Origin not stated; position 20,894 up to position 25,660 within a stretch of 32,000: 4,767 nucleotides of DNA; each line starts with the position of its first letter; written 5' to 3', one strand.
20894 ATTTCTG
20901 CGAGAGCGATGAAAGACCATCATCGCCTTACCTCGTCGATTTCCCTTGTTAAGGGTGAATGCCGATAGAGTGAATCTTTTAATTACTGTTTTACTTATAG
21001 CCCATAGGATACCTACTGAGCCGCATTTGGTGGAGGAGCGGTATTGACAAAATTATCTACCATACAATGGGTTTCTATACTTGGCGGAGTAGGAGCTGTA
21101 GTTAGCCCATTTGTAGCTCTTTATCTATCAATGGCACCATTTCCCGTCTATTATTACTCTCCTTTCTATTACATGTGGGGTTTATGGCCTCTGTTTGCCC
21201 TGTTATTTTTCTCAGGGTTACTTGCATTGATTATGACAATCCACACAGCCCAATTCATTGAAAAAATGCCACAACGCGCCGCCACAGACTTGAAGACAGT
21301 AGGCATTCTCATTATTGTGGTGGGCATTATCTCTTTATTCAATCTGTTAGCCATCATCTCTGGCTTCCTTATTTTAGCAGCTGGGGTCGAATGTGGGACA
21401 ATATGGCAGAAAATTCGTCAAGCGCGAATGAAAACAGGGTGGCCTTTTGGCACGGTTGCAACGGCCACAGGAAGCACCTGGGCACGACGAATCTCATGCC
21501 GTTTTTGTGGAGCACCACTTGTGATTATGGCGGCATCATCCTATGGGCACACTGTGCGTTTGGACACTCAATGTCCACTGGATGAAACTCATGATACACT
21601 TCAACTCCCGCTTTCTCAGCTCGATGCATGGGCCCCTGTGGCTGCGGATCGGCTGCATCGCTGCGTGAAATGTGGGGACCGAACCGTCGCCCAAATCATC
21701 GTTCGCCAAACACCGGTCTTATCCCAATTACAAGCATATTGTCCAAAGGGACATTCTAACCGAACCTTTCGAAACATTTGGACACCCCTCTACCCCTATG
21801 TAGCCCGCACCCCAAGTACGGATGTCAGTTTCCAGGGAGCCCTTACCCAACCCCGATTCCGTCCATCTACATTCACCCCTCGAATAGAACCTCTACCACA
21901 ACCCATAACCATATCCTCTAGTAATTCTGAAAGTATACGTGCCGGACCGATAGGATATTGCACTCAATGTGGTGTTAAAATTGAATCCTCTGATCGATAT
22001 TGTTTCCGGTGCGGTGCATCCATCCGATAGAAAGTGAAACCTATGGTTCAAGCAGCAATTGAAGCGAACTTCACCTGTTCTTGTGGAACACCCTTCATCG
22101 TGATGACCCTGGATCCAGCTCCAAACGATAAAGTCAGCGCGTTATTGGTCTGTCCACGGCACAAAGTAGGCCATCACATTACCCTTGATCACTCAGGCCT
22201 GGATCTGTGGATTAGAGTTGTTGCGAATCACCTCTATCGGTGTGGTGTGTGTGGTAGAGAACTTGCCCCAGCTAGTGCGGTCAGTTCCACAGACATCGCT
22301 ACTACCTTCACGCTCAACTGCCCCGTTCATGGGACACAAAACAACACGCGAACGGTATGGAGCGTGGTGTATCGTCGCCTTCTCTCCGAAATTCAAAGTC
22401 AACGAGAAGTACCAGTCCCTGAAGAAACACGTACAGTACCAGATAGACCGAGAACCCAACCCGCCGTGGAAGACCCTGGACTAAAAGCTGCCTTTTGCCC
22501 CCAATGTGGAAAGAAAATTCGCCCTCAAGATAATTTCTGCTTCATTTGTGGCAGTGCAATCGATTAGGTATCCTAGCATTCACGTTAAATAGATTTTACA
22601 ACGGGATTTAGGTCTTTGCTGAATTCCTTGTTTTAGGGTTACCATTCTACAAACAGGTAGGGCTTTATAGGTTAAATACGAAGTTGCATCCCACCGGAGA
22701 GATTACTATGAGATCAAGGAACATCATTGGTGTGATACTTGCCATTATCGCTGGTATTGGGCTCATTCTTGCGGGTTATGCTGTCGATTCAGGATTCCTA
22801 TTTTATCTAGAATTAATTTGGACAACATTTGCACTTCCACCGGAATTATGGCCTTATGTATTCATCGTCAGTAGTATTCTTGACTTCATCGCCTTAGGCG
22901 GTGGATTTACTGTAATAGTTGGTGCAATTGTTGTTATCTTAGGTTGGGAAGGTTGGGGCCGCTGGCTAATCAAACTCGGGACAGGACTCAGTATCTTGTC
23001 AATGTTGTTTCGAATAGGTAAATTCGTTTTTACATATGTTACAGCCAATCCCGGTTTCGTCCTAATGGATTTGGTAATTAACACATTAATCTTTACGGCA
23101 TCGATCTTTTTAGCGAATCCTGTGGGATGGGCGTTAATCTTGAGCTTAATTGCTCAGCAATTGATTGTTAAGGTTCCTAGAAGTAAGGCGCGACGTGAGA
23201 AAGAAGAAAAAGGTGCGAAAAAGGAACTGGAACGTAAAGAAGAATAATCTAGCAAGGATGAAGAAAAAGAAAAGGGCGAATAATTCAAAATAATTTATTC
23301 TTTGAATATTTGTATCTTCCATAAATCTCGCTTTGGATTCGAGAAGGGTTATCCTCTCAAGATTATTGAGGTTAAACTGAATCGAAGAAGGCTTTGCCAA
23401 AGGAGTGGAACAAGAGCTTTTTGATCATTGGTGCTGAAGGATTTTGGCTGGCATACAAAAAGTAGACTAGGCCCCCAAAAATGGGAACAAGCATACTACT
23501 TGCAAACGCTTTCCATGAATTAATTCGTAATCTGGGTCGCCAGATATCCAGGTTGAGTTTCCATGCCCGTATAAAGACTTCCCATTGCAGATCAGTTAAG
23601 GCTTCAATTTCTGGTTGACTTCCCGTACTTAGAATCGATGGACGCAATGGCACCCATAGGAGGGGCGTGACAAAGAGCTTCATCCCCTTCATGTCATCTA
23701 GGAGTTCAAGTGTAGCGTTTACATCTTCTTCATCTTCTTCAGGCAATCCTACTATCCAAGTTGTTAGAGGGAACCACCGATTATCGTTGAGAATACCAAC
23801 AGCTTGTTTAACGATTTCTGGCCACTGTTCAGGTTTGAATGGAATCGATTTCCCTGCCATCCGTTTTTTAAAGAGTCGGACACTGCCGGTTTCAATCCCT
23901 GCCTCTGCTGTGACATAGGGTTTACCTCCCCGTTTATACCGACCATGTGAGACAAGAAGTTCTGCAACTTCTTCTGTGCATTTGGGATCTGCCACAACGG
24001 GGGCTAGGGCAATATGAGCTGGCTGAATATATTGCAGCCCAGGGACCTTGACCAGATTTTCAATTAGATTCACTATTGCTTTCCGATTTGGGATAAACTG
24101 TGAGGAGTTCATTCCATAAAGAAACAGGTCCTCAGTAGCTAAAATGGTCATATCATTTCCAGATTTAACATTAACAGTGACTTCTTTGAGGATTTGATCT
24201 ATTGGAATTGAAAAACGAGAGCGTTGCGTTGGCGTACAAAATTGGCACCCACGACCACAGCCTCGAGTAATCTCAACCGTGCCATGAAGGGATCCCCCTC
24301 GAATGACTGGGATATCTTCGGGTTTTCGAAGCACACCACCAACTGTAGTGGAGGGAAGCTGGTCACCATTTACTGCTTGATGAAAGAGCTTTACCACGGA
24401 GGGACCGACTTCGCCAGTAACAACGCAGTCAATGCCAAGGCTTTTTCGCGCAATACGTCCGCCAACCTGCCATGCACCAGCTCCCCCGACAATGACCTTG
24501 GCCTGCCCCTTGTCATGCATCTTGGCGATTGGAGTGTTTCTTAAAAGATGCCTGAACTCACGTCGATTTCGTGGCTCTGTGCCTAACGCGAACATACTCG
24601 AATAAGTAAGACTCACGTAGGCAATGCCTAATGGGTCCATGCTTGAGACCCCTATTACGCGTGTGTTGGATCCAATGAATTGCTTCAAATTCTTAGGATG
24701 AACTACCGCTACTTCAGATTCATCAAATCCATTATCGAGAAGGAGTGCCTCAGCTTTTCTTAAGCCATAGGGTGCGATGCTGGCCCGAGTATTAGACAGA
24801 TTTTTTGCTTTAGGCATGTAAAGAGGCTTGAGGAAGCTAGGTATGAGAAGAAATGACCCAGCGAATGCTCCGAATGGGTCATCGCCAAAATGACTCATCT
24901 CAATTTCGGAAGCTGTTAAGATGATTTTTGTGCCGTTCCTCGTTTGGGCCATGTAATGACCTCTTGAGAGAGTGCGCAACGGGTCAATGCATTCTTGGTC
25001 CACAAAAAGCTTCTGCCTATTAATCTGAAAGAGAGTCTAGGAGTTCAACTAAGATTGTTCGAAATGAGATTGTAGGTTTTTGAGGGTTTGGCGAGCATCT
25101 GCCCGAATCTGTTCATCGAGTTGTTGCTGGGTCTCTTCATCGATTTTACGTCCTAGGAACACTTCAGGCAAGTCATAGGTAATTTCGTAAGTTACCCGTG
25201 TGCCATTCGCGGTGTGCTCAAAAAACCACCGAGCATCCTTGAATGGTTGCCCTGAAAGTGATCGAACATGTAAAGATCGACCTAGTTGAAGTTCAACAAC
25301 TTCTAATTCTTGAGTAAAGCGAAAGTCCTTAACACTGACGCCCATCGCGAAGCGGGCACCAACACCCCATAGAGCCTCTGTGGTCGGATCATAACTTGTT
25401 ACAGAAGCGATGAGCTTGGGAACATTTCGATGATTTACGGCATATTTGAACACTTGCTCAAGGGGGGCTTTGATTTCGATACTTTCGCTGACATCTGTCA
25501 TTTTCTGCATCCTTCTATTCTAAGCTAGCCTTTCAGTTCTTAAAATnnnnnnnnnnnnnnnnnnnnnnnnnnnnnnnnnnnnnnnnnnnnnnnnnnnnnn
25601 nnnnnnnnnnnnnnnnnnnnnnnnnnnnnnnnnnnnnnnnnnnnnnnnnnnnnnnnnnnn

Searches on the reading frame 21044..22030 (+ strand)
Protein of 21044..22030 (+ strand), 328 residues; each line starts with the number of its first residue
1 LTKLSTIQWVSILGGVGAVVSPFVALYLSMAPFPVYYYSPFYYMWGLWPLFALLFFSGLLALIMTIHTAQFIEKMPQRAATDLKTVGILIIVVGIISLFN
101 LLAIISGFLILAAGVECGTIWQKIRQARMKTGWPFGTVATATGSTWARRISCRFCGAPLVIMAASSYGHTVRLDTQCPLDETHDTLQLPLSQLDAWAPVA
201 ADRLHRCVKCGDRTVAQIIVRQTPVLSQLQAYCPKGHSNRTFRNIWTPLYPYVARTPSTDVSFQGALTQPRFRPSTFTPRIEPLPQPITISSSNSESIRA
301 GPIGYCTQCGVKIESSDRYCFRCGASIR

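Call 12: search_protein_families(library=pfam, proteins=[window:21044-22030:+], max_evalue=0.001)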
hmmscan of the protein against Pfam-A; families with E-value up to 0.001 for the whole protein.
window:21044-22030:+ (328 aa): 2 families
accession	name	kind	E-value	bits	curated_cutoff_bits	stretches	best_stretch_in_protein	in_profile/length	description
PF13240.11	Zn_Ribbon_1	-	2.1e-05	24.6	25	1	305-326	1-22/23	zinc-ribbon domain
PF12773.13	DZR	-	0.00018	22.1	27.3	0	306-327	1-22/45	Double zinc ribbon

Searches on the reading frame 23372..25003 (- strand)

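Call 12: search_protein_families(library=pfam, proteins=[window:23372-25003:-], max_evalue=0.001)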
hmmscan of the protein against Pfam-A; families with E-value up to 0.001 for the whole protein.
window:23372-25003:- (543 aa): 1 family
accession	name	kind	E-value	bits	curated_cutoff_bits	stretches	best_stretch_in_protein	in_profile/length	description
PF04055.27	Radical_SAM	-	8.1e-09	36.3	29.5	1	243-435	1-166/166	Radical SAM superfamily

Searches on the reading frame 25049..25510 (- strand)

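Call 12: search_protein_families(library=pfam, proteins=[window:25049-25510:-], max_evalue=0.001)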
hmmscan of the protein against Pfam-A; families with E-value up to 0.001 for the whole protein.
window:25049-25510:- (153 aa): 2 families
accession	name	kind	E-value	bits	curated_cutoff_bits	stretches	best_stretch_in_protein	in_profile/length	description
PF10604.15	Polyketide_cyc2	-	9.1e-13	49.2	27.4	1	4-151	1-142/142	Polyketide cyclase / dehydrase and lipid transport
PF03364.25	Polyketide_cyc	-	0.00097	19.8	23.4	0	13-130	1-120/126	Polyketide cyclase / dehydrase and lipid transport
